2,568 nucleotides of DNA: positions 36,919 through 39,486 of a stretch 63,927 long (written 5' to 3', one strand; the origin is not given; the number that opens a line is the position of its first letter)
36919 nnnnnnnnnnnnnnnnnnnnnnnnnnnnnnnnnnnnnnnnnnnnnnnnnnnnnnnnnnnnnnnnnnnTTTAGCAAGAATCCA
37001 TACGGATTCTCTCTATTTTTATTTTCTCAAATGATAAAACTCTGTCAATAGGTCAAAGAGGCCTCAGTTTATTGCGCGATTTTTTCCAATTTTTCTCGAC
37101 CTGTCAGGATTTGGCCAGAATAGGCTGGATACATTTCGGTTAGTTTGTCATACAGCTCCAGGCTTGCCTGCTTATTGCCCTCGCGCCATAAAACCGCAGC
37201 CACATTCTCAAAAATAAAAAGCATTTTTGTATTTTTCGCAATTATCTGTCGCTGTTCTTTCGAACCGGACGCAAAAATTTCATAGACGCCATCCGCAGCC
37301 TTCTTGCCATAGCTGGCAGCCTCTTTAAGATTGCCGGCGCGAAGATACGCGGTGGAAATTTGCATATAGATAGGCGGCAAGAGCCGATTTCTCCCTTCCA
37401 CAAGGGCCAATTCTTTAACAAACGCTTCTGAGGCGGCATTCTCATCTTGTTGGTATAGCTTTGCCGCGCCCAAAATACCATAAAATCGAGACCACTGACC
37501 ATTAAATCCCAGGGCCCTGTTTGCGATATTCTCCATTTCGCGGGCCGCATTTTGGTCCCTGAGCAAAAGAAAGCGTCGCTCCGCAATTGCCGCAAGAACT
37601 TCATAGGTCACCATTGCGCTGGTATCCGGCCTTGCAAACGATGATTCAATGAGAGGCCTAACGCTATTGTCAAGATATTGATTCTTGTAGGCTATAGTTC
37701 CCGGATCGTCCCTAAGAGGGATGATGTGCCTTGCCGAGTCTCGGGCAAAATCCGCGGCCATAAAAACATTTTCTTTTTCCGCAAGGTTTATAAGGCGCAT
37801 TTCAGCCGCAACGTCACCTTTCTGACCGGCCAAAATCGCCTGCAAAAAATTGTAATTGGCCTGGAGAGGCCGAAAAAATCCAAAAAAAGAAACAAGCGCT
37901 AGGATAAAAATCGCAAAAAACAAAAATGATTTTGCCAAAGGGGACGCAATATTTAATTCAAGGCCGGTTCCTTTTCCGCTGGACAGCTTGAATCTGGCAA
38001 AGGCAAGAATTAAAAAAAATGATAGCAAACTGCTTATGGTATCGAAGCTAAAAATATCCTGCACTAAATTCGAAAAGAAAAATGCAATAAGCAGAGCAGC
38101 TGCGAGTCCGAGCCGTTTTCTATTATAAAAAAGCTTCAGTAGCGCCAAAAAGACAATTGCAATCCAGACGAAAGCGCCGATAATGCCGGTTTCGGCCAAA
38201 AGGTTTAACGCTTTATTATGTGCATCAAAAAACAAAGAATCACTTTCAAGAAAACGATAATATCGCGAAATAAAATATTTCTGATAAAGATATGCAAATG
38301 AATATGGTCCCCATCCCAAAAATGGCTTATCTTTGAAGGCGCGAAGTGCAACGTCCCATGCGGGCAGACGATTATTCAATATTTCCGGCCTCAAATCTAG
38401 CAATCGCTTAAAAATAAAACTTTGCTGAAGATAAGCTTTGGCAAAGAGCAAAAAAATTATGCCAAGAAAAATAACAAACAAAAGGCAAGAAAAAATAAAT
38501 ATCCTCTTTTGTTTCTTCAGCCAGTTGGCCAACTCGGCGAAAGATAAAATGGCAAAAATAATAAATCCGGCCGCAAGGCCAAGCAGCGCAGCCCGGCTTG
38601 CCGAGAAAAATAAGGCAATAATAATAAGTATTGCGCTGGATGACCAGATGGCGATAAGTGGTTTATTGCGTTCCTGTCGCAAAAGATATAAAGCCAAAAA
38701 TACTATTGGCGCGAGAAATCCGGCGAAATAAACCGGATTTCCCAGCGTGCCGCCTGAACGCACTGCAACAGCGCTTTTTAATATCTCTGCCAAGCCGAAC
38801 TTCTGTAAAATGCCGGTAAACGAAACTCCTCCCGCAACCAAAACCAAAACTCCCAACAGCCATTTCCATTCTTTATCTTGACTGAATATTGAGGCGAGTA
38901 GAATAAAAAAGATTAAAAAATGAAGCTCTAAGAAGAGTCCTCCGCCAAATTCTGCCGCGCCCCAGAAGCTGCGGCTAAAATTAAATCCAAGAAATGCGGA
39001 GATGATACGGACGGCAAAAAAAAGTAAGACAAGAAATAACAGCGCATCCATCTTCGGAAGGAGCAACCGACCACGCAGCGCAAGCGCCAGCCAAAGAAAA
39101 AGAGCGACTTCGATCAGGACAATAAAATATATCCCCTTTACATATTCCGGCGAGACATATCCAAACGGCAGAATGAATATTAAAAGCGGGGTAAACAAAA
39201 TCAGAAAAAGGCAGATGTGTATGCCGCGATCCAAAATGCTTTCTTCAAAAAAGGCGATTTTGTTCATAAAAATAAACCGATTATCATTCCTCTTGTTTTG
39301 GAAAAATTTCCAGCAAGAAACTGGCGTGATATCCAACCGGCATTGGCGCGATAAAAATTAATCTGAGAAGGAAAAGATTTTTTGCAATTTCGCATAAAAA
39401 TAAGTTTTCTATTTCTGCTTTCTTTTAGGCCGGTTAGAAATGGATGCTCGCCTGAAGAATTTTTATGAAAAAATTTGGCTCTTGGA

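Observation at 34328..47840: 13.5-kb translationally coupled operon linking PAPS synthesis, a sulfotransferase, sugar activation, five glycosyltransferases, a Wzy_C/TPR protein and a pilin: candidate sulfated protein-O-glycosylation system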

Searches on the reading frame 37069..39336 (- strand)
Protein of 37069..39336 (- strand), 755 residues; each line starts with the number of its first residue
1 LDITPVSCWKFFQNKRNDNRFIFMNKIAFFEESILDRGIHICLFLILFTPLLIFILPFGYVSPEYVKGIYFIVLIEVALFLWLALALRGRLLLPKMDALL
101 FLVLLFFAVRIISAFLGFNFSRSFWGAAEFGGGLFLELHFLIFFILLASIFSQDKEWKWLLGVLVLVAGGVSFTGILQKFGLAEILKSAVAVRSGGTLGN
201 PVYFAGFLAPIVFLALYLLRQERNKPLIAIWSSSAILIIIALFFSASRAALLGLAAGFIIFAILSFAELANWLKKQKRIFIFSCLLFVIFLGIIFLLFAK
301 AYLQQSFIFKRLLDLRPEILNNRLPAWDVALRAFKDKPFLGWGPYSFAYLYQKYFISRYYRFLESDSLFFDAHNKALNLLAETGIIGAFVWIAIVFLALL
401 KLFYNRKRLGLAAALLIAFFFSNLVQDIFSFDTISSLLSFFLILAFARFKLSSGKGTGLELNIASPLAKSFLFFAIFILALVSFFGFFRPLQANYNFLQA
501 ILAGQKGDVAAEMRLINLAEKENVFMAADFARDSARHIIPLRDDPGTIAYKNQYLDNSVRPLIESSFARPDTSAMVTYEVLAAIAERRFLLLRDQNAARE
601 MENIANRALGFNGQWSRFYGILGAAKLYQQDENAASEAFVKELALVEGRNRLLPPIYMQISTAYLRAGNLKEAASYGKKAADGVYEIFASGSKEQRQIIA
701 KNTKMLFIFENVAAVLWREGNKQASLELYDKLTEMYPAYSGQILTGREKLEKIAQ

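Call 4: search_protein_families(library=pfam, proteins=[window:37069-39336:-], max_evalue=0.01)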
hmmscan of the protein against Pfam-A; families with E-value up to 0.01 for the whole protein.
window:37069-39336:- (755 aa): 3 families
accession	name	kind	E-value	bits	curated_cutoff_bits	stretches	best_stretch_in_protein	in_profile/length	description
PF04932.20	Wzy_C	-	5.3e-22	78.7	31.7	1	235-392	3-149/149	O-Antigen ligase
PF13424.12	TPR_12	-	0.00094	19.8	30.1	0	622-681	9-72/77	Tetratricopeptide repeat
PF07719.23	TPR_2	-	0.0012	19.2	27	0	656-681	3-28/34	Tetratricopeptide repeat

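Call 12: search_solved_structures(query=window:37069-39336:-, max_evalue=10, show_alignments=2)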
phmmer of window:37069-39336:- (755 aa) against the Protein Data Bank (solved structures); distinct sequences matched with E-value up to 10: 0.

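Call 13: search_protein_families(library=ncbifam, proteins=[window:37069-39336:-], max_evalue=0.01)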
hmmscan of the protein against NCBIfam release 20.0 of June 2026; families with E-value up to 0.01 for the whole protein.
window:37069-39336:- (755 aa): 1 family
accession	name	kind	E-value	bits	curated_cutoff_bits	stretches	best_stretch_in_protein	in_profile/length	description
TIGR00947.1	2A73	equivalog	7.8e-15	54.8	366.4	1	68-397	39-362/425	IctB family putative bicarbonate transporter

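Call 14: find_homologous_proteins(query=window:37069-39336:-, max_evalue=0.00001)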
Query window:37069-39336:- (755 aa): 44 proteins with E <= 0.00001 among 8000 candidates.
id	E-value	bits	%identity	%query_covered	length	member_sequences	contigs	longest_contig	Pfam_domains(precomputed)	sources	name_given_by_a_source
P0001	0.0e+0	1567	100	97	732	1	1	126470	PF04932.21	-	-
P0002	4.6e-39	153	30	56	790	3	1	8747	PF04932.21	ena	-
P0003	3.6e-38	150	29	85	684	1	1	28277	PF13414.13,PF07719.24,PF04932.21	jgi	jgi:O-antigen ligase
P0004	5.2e-38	149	27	80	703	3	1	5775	PF04932.21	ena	-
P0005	7.9e-38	149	29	67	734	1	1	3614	PF14559.13,PF13424.13,PF04932.21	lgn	-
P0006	1.5e-36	144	27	66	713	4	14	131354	PF04932.21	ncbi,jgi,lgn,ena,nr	ncbi:MAG TPA: hypothetical protein DCY48_04710 [Candidatus Magasanikbacteria bacterium]|nr:hypotheti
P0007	1.6e-36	144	27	75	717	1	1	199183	PF04932.21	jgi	-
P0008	1.1e-35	141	31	55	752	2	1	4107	PF14559.13,PF13431.13,PF00515.35,PF13424.13,PF13432.13,PF13428.13,PF13181.13,PF07719.24,PF04932.21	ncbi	-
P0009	1.8e-34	137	29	55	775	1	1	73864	PF07719.24,PF04932.21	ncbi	-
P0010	3.7e-33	133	28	55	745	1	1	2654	PF14559.13,PF13428.13,PF13181.13,PF07719.24,PF04932.21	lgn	-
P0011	9.0e-33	132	32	61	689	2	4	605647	PF23914.2,PF13181.13,PF04932.21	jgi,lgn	jgi:putative inorganic carbon (HCO3(-)) transporter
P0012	1.5e-32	131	24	78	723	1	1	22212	PF13428.13,PF13181.13,PF07719.24,PF04932.21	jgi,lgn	jgi:O-antigen ligase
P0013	3.6e-31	127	26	88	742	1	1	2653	PF13431.13,PF23914.2,PF13414.13,PF13428.13,PF14559.13,PF00515.35,PF13424.13,PF21033.5,PF13432.13,PF13181.13,PF07719.24,PF04932.21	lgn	-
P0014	2.5e-30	124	28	55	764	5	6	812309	PF04932.21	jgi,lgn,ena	jgi:O-antigen ligase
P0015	3.6e-30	123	28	54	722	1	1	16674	PF14559.13,PF23914.2,PF12895.14,PF13424.13,PF13428.13,PF04932.21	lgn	-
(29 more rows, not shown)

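Call 15: find_encoding_contigs(protein=P0001, flank=10000, max_places=3)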
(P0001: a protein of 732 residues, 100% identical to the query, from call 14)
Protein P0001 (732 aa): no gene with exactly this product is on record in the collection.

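Call 16: find_encoding_contigs(protein=P0006, flank=10000, max_places=2)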
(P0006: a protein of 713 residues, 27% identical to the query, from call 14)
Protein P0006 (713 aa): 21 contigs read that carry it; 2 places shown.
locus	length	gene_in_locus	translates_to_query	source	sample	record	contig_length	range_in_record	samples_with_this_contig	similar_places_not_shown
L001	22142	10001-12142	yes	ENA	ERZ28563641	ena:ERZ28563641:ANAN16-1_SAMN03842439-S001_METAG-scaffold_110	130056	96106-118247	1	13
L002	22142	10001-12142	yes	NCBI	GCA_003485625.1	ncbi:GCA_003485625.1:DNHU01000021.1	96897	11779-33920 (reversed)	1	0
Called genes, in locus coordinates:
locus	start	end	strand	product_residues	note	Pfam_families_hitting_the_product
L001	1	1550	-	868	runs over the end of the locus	PF02861:Clp_N, PF13191:AAA_16, PF23569:NBD_SMAX1, PF00004:AAA, PF17871:AAA_lid_9, PF00004:AAA, PF07724:AAA_2, PF07728:AAA_5, +12 more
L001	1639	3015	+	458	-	PF02878:PGM_PMM_I, PF02879:PGM_PMM_II, PF02880:PGM_PMM_III, PF00408:PGM_PMM_IV (weak)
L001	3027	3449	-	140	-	PF12728:HTH_17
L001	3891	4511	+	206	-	PF07638:Sigma70_ECF (weak), PF04542:Sigma70_r2, PF08281:Sigma70_r4_2, PF04545:Sigma70_r4 (weak)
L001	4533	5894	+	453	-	-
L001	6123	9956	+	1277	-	-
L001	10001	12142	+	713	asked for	PF04932:Wzy_C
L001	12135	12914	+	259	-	-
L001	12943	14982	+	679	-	PF04932:Wzy_C, PF13432:TPR_16 (faint)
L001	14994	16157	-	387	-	PF13477:Glyco_trans_4_2 (weak), PF13439:Glyco_transf_4, PF13579:Glyco_trans_4_4, PF20706:GT4-conflict (weak), PF00534:Glycos_transf_1, PF13692:Glyco_trans_1_4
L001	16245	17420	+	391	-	PF13439:Glyco_transf_4, PF13579:Glyco_trans_4_4, PF00534:Glycos_transf_1, PF13524:Glyco_trans_1_2, PF13692:Glyco_trans_1_4, PF20706:GT4-conflict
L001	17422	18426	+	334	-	PF13692:Glyco_trans_1_4 (weak), PF00534:Glycos_transf_1 (weak)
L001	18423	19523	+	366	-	PF13439:Glyco_transf_4, PF13579:Glyco_trans_4_4 (weak), PF20706:GT4-conflict, PF00534:Glycos_transf_1, PF13692:Glyco_trans_1_4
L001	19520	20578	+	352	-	PF13439:Glyco_transf_4 (faint), PF00534:Glycos_transf_1, PF13692:Glyco_trans_1_4, PF13524:Glyco_trans_1_2 (weak)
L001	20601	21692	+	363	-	PF13439:Glyco_transf_4, PF13579:Glyco_trans_4_4, PF00534:Glycos_transf_1, PF13692:Glyco_trans_1_4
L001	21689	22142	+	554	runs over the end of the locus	PF13489:Methyltransf_23, PF08241:Methyltransf_11, PF08242:Methyltransf_12, PF13649:Methyltransf_25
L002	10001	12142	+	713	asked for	PF04932:Wzy_C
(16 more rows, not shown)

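Call 17: find_encoding_contigs(protein=P0007, flank=10000, max_places=2)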
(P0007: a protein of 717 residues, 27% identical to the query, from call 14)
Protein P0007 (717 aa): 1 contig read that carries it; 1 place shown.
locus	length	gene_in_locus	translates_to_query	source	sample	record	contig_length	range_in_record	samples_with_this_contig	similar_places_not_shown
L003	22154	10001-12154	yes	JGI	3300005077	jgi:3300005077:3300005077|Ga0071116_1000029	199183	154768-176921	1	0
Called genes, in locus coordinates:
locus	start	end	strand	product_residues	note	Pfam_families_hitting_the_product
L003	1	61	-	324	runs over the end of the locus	PF05343:Peptidase_M42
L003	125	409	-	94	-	PF12728:HTH_17 (weak)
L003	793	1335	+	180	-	PF04542:Sigma70_r2, PF08281:Sigma70_r4_2, PF04545:Sigma70_r4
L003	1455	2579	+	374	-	PF18915:DUF5667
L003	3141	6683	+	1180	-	-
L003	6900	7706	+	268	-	PF00515:TPR_1 (weak), PF23914:TPR_CcmH_CycH, PF07719:TPR_2 (weak), PF13414:TPR_11, PF13424:TPR_12 (weak), PF13428:TPR_14 (weak), PF13432:TPR_16, PF13431:TPR_17, +6 more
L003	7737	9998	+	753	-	PF04932:Wzy_C, PF13424:TPR_12 (faint), PF13428:TPR_14 (faint), PF14559:TPR_19 (faint)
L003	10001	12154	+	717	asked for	PF04932:Wzy_C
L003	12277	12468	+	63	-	-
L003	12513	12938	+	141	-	PF06695:Sm_multidrug_ex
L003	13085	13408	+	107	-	PF09527:ATPase_gene1 (weak)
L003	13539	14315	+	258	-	PF00119:ATP-synt_A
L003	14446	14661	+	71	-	PF00137:ATP-synt_C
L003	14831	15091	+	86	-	PF01541:GIY-YIG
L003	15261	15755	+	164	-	PF00430:ATP-synt_B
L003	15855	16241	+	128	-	PF00213:OSCP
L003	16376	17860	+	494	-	PF02874:ATP-synt_ab_N, PF00006:ATP-synt_ab, PF00306:ATP-synt_ab_C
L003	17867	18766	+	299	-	PF00231:ATP-synt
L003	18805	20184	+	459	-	PF02874:ATP-synt_ab_N, PF00006:ATP-synt_ab, PF22919:ATP-synt_VA_C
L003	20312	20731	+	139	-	PF02823:ATP-synt_DE_N, PF00401:ATP-synt_DE (weak)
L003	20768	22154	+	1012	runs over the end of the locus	PF00580:UvrD-helicase, PF13245:AAA_19, PF13604:AAA_30 (faint), PF01443:Viral_helicase1 (faint), PF13361:UvrD_C, PF13538:UvrD_C_2 (weak), PF12705:PDDEXK_1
